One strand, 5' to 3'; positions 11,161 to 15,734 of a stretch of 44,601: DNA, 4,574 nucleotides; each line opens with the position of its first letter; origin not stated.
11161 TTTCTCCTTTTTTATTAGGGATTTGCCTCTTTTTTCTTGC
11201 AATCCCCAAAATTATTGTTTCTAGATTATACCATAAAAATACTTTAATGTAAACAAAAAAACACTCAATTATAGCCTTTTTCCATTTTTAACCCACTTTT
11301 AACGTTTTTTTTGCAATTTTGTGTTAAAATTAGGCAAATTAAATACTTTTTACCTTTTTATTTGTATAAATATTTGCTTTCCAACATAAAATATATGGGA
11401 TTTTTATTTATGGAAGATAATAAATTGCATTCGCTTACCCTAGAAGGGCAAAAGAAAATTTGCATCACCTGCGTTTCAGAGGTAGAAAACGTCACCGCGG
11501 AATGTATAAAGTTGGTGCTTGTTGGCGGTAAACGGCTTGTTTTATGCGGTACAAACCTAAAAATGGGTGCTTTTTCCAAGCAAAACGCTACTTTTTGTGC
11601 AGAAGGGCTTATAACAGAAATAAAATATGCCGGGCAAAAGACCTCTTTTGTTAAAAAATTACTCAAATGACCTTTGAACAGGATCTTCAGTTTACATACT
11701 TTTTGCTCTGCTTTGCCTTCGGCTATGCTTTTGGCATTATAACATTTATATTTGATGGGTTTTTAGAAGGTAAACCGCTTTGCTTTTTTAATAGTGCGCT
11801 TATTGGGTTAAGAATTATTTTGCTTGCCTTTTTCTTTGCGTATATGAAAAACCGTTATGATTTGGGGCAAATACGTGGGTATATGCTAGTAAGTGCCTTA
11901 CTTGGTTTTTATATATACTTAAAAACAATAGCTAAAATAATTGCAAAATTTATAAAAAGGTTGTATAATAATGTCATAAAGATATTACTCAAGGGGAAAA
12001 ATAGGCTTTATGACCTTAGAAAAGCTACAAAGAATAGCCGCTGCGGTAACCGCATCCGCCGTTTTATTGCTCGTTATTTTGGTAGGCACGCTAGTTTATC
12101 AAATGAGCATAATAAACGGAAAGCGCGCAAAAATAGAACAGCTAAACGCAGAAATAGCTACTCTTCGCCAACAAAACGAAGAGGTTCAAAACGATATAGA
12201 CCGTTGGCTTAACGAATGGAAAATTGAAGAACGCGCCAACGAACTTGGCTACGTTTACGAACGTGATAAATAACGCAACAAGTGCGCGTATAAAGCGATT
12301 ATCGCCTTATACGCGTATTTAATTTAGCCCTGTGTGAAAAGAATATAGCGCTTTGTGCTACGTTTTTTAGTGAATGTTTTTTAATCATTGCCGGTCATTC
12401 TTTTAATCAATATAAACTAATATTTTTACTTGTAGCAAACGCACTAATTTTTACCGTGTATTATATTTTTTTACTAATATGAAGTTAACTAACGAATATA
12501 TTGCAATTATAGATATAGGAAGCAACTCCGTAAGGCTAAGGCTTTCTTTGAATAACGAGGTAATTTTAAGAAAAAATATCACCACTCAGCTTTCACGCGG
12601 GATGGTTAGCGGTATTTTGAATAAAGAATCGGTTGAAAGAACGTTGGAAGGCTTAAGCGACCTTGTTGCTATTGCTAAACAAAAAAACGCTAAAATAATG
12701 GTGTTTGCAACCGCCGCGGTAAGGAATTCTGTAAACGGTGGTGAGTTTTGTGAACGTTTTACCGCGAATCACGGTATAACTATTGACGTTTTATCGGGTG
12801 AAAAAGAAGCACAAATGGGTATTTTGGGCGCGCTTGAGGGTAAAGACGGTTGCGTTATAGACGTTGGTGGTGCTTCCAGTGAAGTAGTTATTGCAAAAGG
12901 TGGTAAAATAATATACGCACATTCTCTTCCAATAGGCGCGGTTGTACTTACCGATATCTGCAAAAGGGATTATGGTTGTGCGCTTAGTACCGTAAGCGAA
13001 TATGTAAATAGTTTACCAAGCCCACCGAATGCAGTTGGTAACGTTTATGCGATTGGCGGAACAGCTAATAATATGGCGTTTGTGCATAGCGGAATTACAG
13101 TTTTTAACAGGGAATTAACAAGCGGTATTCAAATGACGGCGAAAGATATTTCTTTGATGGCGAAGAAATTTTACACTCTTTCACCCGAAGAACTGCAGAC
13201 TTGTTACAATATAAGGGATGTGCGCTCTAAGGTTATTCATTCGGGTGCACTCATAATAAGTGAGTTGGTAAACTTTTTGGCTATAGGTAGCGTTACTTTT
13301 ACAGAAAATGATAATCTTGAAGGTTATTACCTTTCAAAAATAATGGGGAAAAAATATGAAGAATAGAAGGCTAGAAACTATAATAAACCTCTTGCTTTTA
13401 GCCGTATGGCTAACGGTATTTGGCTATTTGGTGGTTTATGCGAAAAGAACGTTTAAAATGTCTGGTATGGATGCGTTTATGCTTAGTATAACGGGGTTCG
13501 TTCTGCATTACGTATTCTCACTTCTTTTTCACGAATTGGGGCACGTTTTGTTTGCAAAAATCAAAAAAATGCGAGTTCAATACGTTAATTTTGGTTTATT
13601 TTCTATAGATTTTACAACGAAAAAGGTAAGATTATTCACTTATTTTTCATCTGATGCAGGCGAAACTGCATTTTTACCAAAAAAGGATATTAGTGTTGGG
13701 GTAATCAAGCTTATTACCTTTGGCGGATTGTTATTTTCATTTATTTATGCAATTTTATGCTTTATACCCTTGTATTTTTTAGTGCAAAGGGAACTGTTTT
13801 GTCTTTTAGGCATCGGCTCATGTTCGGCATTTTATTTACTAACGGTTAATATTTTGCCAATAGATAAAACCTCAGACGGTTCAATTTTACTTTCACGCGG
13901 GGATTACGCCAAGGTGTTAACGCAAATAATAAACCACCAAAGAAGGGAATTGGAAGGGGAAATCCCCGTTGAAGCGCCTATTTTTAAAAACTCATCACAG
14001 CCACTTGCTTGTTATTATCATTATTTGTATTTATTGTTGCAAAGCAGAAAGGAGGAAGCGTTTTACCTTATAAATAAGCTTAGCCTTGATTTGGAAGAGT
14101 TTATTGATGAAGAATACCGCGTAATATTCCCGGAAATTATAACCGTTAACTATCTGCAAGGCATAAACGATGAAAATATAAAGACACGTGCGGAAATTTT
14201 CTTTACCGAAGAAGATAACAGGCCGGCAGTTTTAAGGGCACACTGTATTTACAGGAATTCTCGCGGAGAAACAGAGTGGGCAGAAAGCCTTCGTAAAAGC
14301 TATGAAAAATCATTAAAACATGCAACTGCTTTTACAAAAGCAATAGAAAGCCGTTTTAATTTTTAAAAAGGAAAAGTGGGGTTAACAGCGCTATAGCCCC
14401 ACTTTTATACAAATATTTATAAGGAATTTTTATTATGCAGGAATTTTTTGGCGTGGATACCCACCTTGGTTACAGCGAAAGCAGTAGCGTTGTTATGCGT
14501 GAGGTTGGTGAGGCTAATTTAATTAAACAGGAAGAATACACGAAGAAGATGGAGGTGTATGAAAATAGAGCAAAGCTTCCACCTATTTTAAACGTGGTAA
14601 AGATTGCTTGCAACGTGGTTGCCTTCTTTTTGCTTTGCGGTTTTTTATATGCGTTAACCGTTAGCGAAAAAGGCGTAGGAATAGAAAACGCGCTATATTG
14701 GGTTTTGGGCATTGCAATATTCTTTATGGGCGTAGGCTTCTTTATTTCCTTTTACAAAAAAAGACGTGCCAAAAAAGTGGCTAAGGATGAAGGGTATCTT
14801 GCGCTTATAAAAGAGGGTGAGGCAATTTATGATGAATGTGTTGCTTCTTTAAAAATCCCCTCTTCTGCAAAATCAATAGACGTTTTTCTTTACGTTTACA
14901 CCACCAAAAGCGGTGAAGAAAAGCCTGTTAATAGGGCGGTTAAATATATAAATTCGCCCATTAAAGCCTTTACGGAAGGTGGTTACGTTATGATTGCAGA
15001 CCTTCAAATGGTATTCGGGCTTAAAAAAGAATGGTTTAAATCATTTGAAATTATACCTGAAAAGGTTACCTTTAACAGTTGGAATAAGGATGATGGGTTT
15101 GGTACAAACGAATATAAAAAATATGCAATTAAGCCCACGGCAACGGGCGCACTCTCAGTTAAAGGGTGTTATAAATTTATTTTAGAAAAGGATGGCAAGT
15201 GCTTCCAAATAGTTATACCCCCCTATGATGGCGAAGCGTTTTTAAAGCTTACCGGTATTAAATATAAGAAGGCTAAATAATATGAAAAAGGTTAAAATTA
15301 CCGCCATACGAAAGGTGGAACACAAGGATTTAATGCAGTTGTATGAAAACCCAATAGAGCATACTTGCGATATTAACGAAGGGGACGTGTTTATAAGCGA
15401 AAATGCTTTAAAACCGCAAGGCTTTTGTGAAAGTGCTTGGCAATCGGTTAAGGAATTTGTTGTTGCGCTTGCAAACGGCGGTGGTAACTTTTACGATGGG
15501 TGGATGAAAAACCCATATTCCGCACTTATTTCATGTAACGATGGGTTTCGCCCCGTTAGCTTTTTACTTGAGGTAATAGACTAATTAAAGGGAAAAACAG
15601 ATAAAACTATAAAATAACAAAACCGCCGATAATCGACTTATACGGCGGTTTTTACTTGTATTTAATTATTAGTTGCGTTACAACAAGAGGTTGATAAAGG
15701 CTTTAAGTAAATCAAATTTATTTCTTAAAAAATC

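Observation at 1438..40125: Dense dispersed intergenic motif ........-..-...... (+N4-6 ACTTTTT): at least 16 copies in 44.6 kb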

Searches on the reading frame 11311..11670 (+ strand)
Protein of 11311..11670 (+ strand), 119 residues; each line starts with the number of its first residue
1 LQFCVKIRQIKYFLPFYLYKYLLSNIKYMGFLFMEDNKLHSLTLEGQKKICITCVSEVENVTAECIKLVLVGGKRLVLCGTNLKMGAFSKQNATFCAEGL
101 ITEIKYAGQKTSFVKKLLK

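Call 63: search_protein_families(library=pfam, proteins=[window:11311-11670:+], max_evalue=0.001)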
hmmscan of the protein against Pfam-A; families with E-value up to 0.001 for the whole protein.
window:11311-11670:+ (119 aa): 1 family
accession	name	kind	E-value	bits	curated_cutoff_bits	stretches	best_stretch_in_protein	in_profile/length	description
PF07873.16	YabP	-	1.5e-09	37.9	27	1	40-106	1-64/64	YabP family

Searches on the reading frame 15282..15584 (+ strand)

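Call 10: search_protein_families(library=ncbifam, proteins=[window:15282-15584:+], max_evalue=0.00001)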
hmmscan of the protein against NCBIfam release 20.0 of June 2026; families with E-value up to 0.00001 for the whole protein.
window:15282-15584:+ (100 aa): 1 family
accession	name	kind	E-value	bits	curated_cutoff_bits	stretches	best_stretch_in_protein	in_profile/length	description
TIGR04076.1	TIGR04076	subfamily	1e-25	90.1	33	1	1-100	1-90/91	TIGR04076 family protein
